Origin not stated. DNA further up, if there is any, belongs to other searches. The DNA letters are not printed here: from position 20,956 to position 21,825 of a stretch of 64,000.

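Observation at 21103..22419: Divergent FlhC-like / possible FlhD-like regulator pair in a non-flagellar, non-mobile context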

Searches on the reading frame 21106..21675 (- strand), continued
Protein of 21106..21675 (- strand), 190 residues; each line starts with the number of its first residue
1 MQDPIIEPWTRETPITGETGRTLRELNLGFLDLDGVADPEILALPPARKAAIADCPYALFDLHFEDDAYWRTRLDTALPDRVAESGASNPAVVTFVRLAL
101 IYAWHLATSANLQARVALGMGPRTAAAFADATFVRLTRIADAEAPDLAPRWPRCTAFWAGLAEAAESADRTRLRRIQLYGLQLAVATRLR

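Call 36: search_solved_structures(query=A3, max_evalue=10, show_alignments=2)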
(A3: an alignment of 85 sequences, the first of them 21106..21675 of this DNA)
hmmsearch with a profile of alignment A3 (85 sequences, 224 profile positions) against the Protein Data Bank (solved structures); distinct sequences matched with E-value up to 10: 4.
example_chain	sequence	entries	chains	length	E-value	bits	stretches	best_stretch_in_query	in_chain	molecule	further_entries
8j56_A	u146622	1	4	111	4.4e-09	39.2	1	18-199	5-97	Flagellar transcriptional regulator FlhD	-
5hxg_B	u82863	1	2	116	9.8e-06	28.3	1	22-104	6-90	Flagellar transcriptional regulator FlhD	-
1g8e_A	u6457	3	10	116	5.2e-05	25.9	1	125-204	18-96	FLAGELLAR TRANSCRIPTIONAL ACTIVATOR FLHD | Transcriptional activator flhD | Flagellar transcriptional regulator FlhD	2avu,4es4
1t5o_A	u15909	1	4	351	0.62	12.6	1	130-173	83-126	Translation initiation factor eIF2B, subunit delta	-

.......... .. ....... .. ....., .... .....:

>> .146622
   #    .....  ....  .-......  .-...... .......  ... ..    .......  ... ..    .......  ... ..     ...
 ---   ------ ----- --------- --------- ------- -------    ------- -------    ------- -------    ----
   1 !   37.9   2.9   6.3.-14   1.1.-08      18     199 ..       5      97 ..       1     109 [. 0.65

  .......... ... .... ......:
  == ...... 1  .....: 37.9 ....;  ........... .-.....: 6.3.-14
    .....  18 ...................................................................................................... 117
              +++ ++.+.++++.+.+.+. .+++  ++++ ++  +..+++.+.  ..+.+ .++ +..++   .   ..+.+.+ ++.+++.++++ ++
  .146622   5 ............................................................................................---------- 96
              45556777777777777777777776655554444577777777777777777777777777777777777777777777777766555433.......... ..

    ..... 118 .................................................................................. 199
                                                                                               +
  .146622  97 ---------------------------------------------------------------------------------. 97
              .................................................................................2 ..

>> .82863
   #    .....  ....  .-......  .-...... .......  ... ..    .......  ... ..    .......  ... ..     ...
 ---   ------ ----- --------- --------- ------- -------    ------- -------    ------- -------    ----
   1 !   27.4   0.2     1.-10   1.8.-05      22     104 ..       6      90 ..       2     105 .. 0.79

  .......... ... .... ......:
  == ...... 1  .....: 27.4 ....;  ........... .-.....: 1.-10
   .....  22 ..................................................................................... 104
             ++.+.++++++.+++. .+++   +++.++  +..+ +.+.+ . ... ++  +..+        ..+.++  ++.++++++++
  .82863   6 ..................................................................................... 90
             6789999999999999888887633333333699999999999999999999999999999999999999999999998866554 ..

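Call 37: search_protein_families(library=pfam, alignment_id=A3, max_evalue=0.1)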
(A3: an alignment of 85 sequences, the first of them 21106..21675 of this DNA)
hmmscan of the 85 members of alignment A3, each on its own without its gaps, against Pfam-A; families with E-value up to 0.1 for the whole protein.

A. member 1, window:21106-21675:- (190 aa): 1 family
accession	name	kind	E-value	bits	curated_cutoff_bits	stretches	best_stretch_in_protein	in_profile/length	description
PF11086.13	DUF2878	-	0.037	14.7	27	1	90-171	23-102/154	Protein of unknown function (DUF2878)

B. families by the number of members that match (of 85 scanned): 8 families
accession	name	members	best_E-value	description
PF05247.18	FlhD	30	5.5e-07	Flagellar transcriptional activator (FlhD)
PF11198.13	DUF2857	4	3.3e-05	Protein of unknown function (DUF2857)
PF14852.12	Fis1_TPR_N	1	0.033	Fis1 N-terminal tetratricopeptide repeat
PF11086.13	DUF2878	1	0.037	Protein of unknown function (DUF2878)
PF16577.11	UBA_5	1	0.049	UBA domain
PF20271.3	CATASP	1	0.058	CATRA-Associated Small Protein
PF10006.14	DUF2249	1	0.071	Uncharacterized conserved protein (DUF2249)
PF01899.21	MNHE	1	0.091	Na+/H+ ion antiporter subunit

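Call 43: search_dna_similar(query=window:21106-21675:-, collection=plasmids, mode=protein, max_evalue=0.01, max_rows=25, rows=spread)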
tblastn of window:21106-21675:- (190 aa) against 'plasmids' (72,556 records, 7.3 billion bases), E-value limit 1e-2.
No match.

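Call 45: list_cluster_members(proteins=[P0276, P0283, P0290, P0300, P0321, P0350, P0368, P0385, P0313, P0344])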
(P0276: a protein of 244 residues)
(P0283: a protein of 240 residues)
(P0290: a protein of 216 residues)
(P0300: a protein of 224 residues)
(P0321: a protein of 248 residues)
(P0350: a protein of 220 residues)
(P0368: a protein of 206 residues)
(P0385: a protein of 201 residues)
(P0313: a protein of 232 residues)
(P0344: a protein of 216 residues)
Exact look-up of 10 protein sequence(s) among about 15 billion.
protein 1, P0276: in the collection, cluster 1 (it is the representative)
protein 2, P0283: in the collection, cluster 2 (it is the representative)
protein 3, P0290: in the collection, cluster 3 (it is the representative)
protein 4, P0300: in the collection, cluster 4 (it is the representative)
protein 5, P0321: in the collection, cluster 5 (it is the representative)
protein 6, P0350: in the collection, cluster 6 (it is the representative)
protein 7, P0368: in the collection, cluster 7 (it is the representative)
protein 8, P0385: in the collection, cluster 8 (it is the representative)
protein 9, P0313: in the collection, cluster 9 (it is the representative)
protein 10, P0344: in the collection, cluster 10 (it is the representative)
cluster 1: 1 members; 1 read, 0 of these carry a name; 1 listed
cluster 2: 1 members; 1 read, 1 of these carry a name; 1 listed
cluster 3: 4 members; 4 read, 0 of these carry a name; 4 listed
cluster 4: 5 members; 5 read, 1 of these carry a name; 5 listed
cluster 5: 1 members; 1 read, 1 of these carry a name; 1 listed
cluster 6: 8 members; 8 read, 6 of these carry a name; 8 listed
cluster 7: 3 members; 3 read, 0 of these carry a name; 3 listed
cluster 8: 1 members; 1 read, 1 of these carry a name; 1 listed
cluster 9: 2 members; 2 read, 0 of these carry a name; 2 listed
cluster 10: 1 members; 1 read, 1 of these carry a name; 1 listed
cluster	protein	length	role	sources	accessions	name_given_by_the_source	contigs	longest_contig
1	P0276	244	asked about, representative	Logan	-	-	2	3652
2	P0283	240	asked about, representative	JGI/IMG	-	hypothetical protein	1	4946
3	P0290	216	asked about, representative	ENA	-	-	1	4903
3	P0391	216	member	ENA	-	-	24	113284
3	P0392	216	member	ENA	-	-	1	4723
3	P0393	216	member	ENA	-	-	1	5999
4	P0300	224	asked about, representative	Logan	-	-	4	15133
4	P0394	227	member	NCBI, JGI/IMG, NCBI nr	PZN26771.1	MAG: hypothetical protein DIU71_18205 [Proteobacteria bacterium] | MAG: hypothetical protein DIU71_18205 [Pseudomonadota bacterium]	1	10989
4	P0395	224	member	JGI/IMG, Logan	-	-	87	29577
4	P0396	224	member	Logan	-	-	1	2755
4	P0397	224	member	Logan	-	-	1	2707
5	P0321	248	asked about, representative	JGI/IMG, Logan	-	hypothetical protein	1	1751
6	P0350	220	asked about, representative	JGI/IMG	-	hypothetical protein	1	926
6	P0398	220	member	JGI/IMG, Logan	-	hypothetical protein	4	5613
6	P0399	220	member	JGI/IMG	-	hypothetical protein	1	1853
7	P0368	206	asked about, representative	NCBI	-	-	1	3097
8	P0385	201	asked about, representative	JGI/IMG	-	hypothetical protein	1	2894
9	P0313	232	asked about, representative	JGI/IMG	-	-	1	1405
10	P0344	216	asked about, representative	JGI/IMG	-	hypothetical protein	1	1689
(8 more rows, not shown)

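Call 47: find_encoding_contigs(protein=P0391, flank=10000, max_places=2)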
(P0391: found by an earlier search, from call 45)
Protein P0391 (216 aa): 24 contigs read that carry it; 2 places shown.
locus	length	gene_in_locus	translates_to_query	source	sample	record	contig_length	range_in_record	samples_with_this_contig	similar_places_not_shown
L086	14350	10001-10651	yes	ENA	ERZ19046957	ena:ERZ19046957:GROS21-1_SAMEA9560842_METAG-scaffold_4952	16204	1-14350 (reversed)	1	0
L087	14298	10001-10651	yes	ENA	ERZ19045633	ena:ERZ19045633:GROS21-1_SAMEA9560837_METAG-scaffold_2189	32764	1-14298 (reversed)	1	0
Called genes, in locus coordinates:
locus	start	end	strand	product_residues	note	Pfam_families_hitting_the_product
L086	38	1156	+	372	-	PF00561:Abhydrolase_1, PF12697:Abhydrolase_6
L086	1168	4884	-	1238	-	PF27051:TamB_N, PF04357:TamB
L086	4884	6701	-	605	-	PF17243:POTRA_TamA_1, PF07244:POTRA (faint), PF01103:Omp85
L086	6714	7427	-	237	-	PF05742:TANGO2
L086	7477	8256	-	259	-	PF01925:TauE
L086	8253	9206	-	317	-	PF09296:NUDIX-like, PF09297:Zn_ribbon_NUD (weak), PF00293:NUDIX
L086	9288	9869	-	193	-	-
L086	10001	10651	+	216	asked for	-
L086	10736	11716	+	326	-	-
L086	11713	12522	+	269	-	PF01061:ABC2_membrane, PF12698:ABC2_membrane_3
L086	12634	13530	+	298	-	PF02567:PhzC-PhzF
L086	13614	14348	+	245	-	?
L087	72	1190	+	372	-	PF00561:Abhydrolase_1, PF12697:Abhydrolase_6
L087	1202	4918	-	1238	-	PF27051:TamB_N, PF04357:TamB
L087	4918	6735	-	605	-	PF17243:POTRA_TamA_1, PF07244:POTRA (faint), PF01103:Omp85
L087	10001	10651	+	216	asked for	-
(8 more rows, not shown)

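Call 48: find_encoding_contigs(protein=P0395, flank=10000, max_places=2)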
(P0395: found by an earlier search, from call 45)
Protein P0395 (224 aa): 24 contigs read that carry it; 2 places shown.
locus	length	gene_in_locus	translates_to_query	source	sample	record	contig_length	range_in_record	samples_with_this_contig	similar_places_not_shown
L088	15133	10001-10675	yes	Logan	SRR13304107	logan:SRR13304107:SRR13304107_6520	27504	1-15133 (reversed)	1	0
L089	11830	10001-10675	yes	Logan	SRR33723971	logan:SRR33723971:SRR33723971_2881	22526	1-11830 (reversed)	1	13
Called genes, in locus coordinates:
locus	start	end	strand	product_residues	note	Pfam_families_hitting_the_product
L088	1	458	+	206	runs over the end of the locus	PF12535:Nudix_N, PF00293:NUDIX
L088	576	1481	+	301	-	PF08242:Methyltransf_12 (weak)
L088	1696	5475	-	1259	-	PF27051:TamB_N, PF04357:TamB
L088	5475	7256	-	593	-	PF17243:POTRA_TamA_1, PF07244:POTRA (faint), PF01103:Omp85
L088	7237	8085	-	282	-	PF05742:TANGO2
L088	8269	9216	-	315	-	PF09296:NUDIX-like, PF09297:Zn_ribbon_NUD, PF00293:NUDIX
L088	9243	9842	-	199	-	PF05280:FlhC (faint)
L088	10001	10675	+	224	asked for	-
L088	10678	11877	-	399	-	PF00817:IMS, PF11798:IMS_HHH (weak), PF11799:IMS_C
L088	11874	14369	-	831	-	PF02771:Acyl-CoA_dh_N, PF02770:Acyl-CoA_dh_M, PF00441:Acyl-CoA_dh_1, PF09317:ACDH_C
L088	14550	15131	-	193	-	?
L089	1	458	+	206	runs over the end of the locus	PF12535:Nudix_N, PF00293:NUDIX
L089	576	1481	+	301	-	PF08242:Methyltransf_12 (weak)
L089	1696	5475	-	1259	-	PF27051:TamB_N, PF04357:TamB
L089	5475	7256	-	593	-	PF17243:POTRA_TamA_1, PF07244:POTRA (faint), PF01103:Omp85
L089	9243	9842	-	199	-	PF05280:FlhC (faint)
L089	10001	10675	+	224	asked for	-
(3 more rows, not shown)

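Call 70: search_protein_families(library=padloc, proteins=[window:21106-21675:-], max_evalue=0.01)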
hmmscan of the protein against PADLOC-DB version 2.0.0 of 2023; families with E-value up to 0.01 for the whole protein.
window:21106-21675:- (190 aa): 0 families

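Call 71: search_protein_families(library=phrogs, proteins=[window:21106-21675:-], max_evalue=0.01)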
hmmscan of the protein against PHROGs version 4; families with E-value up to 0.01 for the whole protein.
window:21106-21675:- (190 aa): 0 families

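Call 75: list_cluster_members(proteins=[P0352, P0361, P0366, P0375, P0377, P0381, P0384, P0386, P0388, P0333])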
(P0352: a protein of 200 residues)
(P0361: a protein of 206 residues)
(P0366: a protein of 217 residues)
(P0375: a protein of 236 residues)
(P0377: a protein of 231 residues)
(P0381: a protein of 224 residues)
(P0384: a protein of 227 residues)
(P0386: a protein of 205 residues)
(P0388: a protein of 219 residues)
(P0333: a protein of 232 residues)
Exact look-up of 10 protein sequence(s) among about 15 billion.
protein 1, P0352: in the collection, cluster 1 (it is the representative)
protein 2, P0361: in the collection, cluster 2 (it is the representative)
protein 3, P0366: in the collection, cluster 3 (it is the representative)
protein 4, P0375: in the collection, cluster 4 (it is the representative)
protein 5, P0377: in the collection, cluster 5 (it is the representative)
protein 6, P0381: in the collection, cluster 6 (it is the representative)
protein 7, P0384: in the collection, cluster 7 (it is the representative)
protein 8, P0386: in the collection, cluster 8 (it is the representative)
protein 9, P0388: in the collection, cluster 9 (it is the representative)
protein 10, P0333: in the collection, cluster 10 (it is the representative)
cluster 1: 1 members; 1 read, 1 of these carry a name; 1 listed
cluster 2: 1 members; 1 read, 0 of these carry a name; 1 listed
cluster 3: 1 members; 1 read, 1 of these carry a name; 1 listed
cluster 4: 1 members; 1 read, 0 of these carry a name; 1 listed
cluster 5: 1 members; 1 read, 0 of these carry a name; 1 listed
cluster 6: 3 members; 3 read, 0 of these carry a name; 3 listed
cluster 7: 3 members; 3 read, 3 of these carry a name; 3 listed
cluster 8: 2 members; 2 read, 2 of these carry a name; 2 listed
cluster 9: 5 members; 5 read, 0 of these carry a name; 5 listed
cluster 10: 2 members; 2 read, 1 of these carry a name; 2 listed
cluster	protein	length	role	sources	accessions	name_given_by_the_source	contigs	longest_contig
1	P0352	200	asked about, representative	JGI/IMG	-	hypothetical protein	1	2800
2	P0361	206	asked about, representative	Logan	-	-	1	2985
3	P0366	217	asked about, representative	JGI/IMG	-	hypothetical protein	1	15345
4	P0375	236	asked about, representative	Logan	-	-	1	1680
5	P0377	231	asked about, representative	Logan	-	-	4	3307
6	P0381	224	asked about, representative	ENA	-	-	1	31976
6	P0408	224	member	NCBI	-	-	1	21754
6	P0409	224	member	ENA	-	-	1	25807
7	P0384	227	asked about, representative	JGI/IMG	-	hypothetical protein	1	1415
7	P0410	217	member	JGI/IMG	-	hypothetical protein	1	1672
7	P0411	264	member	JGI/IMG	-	hypothetical protein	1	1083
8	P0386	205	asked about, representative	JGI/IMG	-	hypothetical protein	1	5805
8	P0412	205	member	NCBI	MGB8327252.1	MAG: hypothetical protein WCE48_06705 [Steroidobacteraceae bacterium]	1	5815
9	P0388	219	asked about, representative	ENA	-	-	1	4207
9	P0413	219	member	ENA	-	-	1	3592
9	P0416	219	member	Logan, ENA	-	-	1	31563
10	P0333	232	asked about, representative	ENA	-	-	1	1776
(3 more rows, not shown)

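Call 76: find_encoding_contigs(protein=P0381, flank=8000, max_places=1)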
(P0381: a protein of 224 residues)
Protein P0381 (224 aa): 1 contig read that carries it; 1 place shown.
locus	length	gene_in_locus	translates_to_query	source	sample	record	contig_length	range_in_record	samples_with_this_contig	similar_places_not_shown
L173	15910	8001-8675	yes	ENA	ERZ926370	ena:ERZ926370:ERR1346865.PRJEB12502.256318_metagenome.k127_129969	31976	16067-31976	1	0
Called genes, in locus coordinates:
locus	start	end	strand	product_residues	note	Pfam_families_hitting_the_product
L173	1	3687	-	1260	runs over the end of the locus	PF27051:TamB_N, PF04357:TamB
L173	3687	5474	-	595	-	PF07244:POTRA (faint), PF17243:POTRA_TamA_1, PF01103:Omp85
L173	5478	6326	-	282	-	PF05742:TANGO2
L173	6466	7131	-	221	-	PF00293:NUDIX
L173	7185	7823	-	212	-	PF05280:FlhC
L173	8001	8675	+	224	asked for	PF05247:FlhD (faint)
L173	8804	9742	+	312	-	PF00005:ABC_tran, PF13304:AAA_21 (weak)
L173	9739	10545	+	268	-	PF01061:ABC2_membrane, PF12698:ABC2_membrane_3 (weak)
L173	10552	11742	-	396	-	PF02771:Acyl-CoA_dh_N, PF02770:Acyl-CoA_dh_M, PF00441:Acyl-CoA_dh_1, PF22924:ACOX_C_alpha1 (weak), PF08028:Acyl-CoA_dh_2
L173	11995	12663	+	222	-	PF00440:TetR_N, PF08359:TetR_C_4, PF17932:TetR_C_24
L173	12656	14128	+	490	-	PF00289:Biotin_carb_N, PF02222:ATP-grasp (weak), PF02786:CPSase_L_D2, PF07478:Dala_Dala_lig_C, PF02785:Biotin_carb_C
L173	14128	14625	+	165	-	PF25917:BSH_RND (weak), PF25973:BSH_CzcB (faint), PF00364:Biotin_lipoyl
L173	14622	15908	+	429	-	?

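Call 77: find_encoding_contigs(protein=P0416, flank=8000, max_places=1)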
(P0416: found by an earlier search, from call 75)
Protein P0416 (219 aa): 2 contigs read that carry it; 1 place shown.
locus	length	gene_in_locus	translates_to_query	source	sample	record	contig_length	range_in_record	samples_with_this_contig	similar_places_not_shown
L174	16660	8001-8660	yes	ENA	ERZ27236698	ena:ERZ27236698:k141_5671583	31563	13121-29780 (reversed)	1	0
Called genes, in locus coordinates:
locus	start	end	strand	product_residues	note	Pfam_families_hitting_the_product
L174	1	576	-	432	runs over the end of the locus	PF08808:RES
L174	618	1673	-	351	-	PF10546:P63C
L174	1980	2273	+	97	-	PF09720:Unstab_antitox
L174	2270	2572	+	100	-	PF05016:ParE_toxin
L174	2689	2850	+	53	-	-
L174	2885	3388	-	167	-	PF04002:RadC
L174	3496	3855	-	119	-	PF12802:MarR_2 (weak), PF13463:HTH_27 (faint)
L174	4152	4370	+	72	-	-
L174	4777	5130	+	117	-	-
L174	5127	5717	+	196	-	-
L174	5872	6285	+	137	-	-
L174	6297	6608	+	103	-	-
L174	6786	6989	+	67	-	PF02599:CsrA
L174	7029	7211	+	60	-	-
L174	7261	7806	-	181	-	PF05280:FlhC (weak)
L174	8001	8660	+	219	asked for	-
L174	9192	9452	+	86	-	-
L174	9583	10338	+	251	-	PF22791:DUF7011, PF10074:RovC_DNA-bd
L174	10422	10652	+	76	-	PF12728:HTH_17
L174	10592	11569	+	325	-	PF10134:RPA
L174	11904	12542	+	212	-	PF01656:CbiA, PF02374:ArsA_ATPase (weak), PF07015:VirC1 (faint), PF09140:MipZ (faint), PF10609:ParA, PF13614:AAA_31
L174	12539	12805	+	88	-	PF23807:RHH_10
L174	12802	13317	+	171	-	PF10502:Peptidase_S26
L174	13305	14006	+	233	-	PF01464:SLT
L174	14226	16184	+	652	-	PF11843:DUF3363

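Call 78: find_encoding_contigs(protein=P0366, flank=8000, max_places=1)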
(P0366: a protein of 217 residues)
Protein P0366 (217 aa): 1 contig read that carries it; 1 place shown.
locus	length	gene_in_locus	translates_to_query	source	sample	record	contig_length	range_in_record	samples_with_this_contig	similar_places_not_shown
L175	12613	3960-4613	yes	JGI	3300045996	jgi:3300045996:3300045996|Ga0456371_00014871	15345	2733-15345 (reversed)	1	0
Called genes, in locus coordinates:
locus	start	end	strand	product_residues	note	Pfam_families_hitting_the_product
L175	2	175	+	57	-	?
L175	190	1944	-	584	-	PF07244:POTRA (faint), PF17243:POTRA_TamA_1, PF01103:Omp85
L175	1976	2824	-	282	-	PF05742:TANGO2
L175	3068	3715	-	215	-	PF05280:FlhC (faint)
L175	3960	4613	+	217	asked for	PF05247:FlhD (faint)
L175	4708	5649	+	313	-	PF00005:ABC_tran, PF13304:AAA_21 (weak), PF13732:DrrA1-3_C (faint)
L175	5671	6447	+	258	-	PF01061:ABC2_membrane, PF12698:ABC2_membrane_3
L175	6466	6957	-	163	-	-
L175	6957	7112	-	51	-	-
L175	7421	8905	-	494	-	PF14691:Fer4_20, PF00070:Pyr_redox (weak), PF00890:FAD_binding_2 (weak), PF01266:DAO (weak), PF03486:HI0933_like (weak), PF07992:Pyr_redox_2, PF12831:FAD_oxidored (weak), PF13450:NAD_binding_8, +5 more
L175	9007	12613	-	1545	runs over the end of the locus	PF00310:GATase_2, PF04898:Glu_syn_central, PF01645:Glu_synthase, PF01493:GXGXG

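Call 88: search_protein_families(library=pfam, proteins=[L174:8001-8660:+, L174:7261-7806:-, L173:8001-8675:+, L173:7185-7823:-, L088:10001-10675:+, L086:10001-10651:+], max_evalue=1)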
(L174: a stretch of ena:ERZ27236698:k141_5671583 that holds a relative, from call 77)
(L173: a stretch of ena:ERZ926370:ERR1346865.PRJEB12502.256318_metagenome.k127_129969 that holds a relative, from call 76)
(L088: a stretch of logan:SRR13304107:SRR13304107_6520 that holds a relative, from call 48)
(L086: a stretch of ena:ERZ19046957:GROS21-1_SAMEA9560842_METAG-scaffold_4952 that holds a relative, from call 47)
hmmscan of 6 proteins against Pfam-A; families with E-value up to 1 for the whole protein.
L174:8001-8660:+ (219 aa): 0 families

L174:7261-7806:- (181 aa): 1 family
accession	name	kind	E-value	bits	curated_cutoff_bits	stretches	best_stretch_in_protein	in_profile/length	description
PF05280.16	FlhC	-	3.2e-07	30.7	27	1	11-171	8-153/173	Flagellar transcriptional activator (FlhC)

L173:8001-8675:+ (224 aa): 1 family
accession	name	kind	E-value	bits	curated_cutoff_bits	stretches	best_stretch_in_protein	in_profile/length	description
PF05247.18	FlhD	-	0.0053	17.4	27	1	138-198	36-95/102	Flagellar transcriptional activator (FlhD)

L173:7185-7823:- (212 aa): 1 family
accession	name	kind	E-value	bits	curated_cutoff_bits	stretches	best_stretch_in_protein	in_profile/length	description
PF05280.16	FlhC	-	2.8e-08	34.2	27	1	16-191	14-171/173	Flagellar transcriptional activator (FlhC)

L088:10001-10675:+ (224 aa): 1 family
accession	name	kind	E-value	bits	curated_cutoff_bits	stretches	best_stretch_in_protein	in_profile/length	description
PF05247.18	FlhD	-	0.021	15.5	27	1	23-99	8-89/102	Flagellar transcriptional activator (FlhD)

L086:10001-10651:+ (216 aa): 0 families
